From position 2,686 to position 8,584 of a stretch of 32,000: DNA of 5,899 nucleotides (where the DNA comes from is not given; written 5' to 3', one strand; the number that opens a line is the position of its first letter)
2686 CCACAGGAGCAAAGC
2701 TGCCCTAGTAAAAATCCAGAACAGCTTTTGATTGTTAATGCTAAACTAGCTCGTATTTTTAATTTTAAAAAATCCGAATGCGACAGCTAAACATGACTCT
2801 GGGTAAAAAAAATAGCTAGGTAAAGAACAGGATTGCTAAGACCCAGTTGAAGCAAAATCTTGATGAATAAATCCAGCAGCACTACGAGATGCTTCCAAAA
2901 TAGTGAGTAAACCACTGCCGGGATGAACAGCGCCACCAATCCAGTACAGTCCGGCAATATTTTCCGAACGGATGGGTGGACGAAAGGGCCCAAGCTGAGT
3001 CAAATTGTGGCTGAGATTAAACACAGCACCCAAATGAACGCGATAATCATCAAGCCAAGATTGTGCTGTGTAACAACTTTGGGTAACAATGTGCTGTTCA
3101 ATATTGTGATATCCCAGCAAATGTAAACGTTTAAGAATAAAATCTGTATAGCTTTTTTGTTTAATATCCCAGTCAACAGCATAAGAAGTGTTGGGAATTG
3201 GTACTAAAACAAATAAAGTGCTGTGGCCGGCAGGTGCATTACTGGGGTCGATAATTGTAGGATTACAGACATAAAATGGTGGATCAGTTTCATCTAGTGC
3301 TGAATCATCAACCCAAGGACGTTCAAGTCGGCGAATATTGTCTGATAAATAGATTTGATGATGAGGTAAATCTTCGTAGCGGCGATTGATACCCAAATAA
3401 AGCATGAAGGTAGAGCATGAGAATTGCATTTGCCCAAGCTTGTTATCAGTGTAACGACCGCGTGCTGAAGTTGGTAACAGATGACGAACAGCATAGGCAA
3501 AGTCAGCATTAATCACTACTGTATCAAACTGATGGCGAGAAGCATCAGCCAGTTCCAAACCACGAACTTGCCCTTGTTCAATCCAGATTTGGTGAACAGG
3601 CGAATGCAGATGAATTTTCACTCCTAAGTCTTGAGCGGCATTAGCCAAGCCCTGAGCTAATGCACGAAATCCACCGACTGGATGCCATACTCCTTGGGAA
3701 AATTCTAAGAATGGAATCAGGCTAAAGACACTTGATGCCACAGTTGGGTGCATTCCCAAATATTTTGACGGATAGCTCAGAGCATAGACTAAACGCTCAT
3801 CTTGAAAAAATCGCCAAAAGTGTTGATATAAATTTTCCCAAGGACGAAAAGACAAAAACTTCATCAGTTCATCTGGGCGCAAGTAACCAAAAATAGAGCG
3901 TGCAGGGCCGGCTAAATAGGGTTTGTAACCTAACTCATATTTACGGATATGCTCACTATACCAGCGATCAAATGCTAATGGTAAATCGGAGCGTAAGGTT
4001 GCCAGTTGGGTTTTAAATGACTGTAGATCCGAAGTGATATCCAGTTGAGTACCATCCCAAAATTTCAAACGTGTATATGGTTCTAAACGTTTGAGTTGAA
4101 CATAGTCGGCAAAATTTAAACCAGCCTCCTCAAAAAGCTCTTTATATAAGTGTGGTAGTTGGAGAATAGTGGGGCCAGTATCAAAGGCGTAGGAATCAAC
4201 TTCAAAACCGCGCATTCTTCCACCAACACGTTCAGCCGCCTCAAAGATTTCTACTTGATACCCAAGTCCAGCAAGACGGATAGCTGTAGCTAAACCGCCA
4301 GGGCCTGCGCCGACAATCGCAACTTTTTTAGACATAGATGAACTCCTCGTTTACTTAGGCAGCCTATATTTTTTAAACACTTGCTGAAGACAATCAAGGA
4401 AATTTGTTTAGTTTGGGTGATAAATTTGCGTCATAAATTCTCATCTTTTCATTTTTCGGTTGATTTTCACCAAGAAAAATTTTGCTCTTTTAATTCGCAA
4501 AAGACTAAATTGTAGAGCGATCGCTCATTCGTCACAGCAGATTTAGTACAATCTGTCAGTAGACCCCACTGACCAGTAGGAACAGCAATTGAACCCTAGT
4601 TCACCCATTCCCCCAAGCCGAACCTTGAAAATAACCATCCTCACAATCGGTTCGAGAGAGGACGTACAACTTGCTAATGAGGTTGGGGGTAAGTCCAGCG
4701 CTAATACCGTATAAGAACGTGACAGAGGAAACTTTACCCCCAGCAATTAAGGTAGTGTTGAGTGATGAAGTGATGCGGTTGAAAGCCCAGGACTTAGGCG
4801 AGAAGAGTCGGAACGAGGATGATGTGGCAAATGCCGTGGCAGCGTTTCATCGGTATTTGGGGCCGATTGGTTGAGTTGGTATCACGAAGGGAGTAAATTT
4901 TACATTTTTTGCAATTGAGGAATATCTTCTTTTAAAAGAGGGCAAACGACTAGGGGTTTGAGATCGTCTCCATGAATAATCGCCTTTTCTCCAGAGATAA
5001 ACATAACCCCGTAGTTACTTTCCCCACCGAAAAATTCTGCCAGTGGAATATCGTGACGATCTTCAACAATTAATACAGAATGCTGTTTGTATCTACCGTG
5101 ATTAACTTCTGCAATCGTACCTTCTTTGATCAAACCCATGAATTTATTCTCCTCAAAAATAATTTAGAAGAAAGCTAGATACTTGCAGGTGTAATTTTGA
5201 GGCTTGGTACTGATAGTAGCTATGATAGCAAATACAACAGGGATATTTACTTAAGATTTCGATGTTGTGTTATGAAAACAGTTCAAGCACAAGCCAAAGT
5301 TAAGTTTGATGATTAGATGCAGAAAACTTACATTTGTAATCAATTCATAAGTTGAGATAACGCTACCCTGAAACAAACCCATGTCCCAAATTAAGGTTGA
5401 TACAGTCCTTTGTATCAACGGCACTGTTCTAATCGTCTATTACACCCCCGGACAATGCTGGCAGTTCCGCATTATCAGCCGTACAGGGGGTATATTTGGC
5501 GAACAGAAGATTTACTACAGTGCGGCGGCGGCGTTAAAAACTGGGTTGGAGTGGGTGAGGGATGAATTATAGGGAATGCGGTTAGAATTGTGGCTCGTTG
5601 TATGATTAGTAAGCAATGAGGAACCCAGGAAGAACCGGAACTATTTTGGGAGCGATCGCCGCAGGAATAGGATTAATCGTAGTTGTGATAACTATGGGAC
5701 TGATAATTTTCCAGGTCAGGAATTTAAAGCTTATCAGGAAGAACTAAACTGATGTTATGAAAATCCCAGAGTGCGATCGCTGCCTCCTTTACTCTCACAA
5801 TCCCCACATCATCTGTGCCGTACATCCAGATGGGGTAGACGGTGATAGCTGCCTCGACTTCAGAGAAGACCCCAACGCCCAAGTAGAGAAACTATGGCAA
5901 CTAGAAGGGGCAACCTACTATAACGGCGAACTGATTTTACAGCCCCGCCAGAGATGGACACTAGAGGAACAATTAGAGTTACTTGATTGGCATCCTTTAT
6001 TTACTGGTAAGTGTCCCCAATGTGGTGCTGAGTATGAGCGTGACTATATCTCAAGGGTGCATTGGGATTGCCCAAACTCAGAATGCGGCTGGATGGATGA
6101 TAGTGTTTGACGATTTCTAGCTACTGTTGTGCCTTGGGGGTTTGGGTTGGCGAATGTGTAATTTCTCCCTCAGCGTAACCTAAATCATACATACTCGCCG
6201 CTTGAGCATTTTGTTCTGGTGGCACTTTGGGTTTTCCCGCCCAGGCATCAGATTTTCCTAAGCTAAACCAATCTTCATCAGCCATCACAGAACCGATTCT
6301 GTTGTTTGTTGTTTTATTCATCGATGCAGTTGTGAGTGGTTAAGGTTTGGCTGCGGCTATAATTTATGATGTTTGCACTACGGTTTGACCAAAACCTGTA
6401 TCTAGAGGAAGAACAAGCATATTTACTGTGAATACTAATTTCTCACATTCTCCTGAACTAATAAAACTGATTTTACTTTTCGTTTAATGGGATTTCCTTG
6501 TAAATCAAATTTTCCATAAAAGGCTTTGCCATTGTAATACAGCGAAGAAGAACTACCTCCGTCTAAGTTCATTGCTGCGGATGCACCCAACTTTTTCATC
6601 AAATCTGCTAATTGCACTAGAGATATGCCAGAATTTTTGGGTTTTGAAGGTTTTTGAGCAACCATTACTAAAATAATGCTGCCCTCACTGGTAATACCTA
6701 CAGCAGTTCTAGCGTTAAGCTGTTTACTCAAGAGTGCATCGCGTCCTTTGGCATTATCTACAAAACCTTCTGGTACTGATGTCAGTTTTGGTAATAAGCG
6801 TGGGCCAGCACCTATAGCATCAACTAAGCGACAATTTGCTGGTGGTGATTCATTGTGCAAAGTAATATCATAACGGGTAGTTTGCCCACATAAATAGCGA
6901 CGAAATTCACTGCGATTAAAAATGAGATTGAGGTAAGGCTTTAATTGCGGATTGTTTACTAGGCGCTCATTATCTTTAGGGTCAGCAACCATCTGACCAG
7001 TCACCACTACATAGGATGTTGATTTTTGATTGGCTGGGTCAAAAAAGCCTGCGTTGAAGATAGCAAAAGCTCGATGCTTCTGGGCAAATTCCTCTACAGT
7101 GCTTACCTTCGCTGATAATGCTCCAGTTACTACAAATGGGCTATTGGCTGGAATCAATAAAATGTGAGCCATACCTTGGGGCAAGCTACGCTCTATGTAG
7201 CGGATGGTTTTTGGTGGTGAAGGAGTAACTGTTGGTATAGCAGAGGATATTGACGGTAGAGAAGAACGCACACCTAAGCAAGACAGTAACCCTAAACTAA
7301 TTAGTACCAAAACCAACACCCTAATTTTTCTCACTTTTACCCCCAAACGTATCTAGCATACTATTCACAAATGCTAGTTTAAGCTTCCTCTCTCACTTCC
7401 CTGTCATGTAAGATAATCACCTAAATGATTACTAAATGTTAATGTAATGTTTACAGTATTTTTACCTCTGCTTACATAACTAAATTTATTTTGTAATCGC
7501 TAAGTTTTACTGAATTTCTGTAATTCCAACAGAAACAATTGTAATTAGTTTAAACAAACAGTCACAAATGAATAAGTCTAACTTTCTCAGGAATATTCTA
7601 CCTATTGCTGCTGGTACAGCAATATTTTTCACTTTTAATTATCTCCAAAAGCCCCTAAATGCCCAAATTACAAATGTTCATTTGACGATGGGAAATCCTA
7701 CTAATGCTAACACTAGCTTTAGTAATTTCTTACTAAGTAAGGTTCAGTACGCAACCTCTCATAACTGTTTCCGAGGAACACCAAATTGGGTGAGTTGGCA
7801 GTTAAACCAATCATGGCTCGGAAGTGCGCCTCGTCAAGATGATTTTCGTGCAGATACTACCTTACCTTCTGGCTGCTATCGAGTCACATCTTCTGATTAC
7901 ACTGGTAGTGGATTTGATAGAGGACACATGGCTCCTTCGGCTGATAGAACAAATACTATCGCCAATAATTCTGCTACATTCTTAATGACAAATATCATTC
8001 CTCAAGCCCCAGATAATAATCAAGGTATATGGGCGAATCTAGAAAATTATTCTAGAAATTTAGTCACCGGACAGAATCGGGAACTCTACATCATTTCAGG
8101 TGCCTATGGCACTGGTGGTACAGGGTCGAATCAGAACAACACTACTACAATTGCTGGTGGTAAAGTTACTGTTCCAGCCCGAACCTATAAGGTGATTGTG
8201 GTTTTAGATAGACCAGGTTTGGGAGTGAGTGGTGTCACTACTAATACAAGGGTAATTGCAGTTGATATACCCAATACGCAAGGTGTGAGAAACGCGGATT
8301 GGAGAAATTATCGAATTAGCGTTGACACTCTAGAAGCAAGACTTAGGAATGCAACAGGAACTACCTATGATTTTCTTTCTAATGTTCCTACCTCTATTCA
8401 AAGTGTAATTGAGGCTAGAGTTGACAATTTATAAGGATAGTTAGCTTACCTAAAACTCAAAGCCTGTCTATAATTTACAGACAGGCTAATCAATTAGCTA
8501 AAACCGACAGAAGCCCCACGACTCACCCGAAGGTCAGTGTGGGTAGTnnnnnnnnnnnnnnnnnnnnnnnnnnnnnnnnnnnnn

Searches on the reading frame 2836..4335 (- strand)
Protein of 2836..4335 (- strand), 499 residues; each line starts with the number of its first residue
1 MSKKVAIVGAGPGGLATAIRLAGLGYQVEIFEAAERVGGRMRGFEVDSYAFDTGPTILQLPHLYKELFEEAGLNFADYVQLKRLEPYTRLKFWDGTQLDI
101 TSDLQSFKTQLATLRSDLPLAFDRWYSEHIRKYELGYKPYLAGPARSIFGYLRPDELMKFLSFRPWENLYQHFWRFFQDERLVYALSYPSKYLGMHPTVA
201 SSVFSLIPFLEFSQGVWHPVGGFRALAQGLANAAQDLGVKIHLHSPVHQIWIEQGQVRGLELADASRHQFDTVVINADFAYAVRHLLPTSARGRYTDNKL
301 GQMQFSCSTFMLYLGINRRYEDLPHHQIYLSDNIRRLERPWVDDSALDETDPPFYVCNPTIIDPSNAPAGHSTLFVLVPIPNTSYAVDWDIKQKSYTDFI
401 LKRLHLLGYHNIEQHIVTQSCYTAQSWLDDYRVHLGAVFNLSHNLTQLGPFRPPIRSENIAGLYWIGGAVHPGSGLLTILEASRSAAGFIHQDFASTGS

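Call 45: search_protein_families(library=pfam, proteins=[window:2836-4335:-], max_evalue=0.001)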
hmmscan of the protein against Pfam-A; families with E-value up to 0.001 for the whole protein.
window:2836-4335:- (499 aa): 7 families
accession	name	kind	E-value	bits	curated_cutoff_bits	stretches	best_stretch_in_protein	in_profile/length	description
PF01593.30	Amino_oxidase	-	1.2e-29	104.4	19.8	1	13-474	2-427/443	Flavin containing amine oxidoreductase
PF01266.30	DAO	-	2.2e-14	54.2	27.9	2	207-281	128-205/353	FAD dependent oxidoreductase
PF13450.12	NAD_binding_8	-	3e-14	53.5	21.9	1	7-67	1-61/68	NAD(P)-binding Rossmann-like domain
PF07992.20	Pyr_redox_2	-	5.1e-07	29.8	26.1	1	4-37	2-36/291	Pyridine nucleotide-disulphide oxidoreductase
PF03486.20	HI0933_like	-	1.2e-06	28.6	50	0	4-41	2-39/244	HI0933-like protein Rossmann domain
PF00890.30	FAD_binding_2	-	1.2e-05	25.2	20.4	0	5-39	2-36/414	FAD binding domain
PF00070.33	Pyr_redox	-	5.9e-05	23.9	22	0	4-40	1-36/82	Pyridine nucleotide-disulphide oxidoreductase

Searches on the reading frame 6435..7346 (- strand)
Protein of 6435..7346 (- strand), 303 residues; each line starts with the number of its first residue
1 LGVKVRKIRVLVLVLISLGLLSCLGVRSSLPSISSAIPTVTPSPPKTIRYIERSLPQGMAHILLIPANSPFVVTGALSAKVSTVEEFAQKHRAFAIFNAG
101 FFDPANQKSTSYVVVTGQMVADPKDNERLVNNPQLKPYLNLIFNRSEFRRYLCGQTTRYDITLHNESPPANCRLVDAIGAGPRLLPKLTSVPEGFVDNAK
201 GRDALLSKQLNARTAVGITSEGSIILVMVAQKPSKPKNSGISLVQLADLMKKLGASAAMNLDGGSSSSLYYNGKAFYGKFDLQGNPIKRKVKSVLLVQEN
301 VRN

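Call 45: search_protein_families(library=pfam, proteins=[window:6435-7346:-], max_evalue=0.001)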
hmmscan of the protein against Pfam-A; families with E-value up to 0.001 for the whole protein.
window:6435-7346:- (303 aa): 1 family
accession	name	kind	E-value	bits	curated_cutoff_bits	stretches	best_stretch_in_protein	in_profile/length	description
PF09992.14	NAGPA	-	2.4e-30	106.4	25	1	93-297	3-168/169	Phosphodiester glycosidase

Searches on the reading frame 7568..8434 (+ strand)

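Call 45: search_protein_families(library=pfam, proteins=[window:7568-8434:+], max_evalue=0.001)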
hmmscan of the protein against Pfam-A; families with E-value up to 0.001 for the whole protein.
window:7568-8434:+ (288 aa): 1 family
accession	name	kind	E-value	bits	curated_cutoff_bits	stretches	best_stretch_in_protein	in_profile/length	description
PF01223.29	Endonuclease_NS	-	5.9e-59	199.8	23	1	48-275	11-222/223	DNA/RNA non-specific endonuclease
